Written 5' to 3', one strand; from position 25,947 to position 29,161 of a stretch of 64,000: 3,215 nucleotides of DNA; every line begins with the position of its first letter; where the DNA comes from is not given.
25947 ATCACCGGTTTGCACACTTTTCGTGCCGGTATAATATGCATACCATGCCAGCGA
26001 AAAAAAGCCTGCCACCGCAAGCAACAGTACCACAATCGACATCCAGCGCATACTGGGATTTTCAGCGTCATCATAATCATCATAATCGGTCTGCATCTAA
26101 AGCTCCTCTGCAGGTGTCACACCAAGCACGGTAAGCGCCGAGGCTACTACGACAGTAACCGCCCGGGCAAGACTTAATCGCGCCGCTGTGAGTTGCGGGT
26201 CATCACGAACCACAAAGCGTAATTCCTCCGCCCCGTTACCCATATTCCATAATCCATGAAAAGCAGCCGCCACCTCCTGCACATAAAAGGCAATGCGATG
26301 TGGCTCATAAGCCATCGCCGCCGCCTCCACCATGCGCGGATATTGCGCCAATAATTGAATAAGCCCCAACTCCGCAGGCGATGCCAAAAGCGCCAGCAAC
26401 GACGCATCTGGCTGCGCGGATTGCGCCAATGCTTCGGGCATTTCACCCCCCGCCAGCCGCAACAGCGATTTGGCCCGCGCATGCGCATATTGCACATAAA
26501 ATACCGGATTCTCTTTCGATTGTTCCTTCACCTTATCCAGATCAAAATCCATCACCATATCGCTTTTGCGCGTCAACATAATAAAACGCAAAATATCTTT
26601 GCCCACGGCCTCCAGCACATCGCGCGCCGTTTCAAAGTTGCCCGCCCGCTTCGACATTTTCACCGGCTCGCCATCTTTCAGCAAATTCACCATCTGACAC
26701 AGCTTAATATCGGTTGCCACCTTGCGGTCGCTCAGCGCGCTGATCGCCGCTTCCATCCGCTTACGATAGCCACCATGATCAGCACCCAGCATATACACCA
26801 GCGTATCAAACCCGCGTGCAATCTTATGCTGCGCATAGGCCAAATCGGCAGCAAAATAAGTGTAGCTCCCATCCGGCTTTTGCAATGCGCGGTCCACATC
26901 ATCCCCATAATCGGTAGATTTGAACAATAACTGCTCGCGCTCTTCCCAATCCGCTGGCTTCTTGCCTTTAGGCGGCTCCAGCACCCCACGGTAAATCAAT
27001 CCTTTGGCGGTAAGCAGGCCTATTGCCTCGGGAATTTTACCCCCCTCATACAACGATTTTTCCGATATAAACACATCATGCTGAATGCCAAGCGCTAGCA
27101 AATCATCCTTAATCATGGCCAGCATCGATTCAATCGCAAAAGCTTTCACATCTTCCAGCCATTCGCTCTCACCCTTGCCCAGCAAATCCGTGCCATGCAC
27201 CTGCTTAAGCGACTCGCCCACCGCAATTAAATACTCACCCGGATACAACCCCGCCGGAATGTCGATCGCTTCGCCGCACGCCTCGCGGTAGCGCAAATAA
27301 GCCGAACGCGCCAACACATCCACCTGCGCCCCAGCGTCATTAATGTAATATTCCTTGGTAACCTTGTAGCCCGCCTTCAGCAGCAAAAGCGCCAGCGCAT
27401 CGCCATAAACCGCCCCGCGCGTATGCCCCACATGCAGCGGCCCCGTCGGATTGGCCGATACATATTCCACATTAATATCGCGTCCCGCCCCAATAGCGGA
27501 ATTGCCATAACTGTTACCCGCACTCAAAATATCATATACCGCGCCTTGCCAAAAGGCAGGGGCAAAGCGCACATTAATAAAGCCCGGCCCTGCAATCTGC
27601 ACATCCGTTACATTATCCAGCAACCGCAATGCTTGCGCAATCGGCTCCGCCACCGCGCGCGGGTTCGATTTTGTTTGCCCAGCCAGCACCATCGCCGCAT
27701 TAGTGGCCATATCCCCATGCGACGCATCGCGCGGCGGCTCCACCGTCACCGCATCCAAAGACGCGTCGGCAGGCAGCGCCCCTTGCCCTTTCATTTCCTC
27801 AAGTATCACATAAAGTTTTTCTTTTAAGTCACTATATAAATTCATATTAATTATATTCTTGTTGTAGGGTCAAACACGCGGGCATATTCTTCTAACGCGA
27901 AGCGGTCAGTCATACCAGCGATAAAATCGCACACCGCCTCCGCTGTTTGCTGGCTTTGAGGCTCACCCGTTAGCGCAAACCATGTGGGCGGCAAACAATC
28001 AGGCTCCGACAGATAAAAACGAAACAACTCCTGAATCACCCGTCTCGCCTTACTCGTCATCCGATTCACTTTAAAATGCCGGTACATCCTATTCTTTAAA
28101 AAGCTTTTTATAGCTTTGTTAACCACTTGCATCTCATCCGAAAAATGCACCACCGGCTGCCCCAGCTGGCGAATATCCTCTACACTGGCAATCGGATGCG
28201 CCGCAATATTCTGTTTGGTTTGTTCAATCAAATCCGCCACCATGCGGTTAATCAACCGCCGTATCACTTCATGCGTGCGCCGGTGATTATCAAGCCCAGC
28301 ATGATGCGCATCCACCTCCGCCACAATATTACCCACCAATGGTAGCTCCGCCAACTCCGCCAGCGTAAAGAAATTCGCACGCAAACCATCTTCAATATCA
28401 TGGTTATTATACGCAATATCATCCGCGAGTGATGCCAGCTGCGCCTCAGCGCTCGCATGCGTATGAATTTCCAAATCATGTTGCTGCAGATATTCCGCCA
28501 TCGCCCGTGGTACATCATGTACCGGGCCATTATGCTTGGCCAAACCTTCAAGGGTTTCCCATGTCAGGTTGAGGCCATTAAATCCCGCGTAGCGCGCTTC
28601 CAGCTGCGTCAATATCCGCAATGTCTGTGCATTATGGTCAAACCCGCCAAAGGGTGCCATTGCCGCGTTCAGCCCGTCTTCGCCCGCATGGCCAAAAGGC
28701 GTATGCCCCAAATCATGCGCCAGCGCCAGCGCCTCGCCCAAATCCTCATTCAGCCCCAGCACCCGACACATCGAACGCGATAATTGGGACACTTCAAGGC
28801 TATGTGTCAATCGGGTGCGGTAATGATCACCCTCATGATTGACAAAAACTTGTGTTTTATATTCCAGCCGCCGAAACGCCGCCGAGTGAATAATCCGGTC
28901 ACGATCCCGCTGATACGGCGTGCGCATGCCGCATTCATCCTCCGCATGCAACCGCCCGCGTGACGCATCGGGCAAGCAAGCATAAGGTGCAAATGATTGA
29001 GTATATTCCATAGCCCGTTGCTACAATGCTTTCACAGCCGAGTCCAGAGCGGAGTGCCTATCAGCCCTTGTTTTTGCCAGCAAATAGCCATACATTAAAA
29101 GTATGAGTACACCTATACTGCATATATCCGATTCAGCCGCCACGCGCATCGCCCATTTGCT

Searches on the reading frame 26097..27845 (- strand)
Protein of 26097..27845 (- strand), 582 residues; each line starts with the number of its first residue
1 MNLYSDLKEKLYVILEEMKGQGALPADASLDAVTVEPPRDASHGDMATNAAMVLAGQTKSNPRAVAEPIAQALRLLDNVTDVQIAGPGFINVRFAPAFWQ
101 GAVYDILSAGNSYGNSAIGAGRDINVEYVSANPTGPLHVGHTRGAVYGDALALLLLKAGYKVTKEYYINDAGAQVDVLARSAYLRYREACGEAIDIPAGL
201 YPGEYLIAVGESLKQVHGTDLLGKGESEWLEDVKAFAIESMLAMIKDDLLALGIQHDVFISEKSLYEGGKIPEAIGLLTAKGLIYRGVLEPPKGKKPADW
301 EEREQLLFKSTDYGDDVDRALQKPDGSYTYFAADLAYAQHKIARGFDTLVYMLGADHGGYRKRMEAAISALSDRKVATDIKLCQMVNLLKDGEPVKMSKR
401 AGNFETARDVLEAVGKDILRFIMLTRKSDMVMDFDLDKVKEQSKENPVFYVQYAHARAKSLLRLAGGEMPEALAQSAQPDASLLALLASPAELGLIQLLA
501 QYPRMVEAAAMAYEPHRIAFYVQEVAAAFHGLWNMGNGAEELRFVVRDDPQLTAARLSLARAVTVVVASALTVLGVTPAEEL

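Call 23: search_protein_families(library=pfam, proteins=[window:26097-27845:-], max_evalue=0.00001)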
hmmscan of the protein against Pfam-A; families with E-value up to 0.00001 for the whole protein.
window:26097-27845:- (582 aa): 5 families
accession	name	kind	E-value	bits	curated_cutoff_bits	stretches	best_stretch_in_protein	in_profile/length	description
PF05746.21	DALR_1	-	6.9e-24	84.6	22.3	1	451-582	1-117/117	DALR anticodon binding domain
PF03485.21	Arg_tRNA_synt_N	-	1.7e-19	70.6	21.5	1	8-94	4-85/85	Arginyl tRNA synthetase N terminal domain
PF00750.26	tRNA-synt_1d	-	1.5e-15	57.4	23.3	1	103-179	2-77/349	tRNA synthetases class I (R), catalytic domain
PF01406.26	tRNA-synt_1e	-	8.4e-07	29.1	27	0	395-441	252-298/301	tRNA synthetases class I (C) catalytic domain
PF00133.28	tRNA-synt_1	-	1.1e-06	28.1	22.7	0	385-436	364-413/414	tRNA synthetases class I (I, L, M and V)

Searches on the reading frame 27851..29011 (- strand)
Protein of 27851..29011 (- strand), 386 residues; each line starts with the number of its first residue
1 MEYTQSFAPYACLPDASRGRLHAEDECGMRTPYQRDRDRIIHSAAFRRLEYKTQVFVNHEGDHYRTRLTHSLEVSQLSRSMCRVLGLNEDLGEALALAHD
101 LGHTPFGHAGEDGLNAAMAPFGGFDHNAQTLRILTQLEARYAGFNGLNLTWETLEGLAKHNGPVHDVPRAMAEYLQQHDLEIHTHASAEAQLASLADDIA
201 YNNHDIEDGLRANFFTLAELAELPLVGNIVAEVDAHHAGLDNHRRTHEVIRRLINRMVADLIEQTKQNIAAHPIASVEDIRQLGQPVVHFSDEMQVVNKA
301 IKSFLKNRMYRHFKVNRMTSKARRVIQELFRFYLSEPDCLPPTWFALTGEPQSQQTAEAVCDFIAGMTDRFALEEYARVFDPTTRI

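Call 23: search_protein_families(library=pfam, proteins=[window:27851-29011:-], max_evalue=0.00001)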
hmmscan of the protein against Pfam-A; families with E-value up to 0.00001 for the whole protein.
window:27851-29011:- (386 aa): 2 families
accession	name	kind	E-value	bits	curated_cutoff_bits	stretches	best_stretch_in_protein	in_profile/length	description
PF13286.11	HD_assoc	-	2.8e-27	95.5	22.2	1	288-378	1-91/91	Phosphohydrolase-associated domain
PF01966.28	HD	-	1.1e-11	45.5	22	1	67-200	1-114/116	HD domain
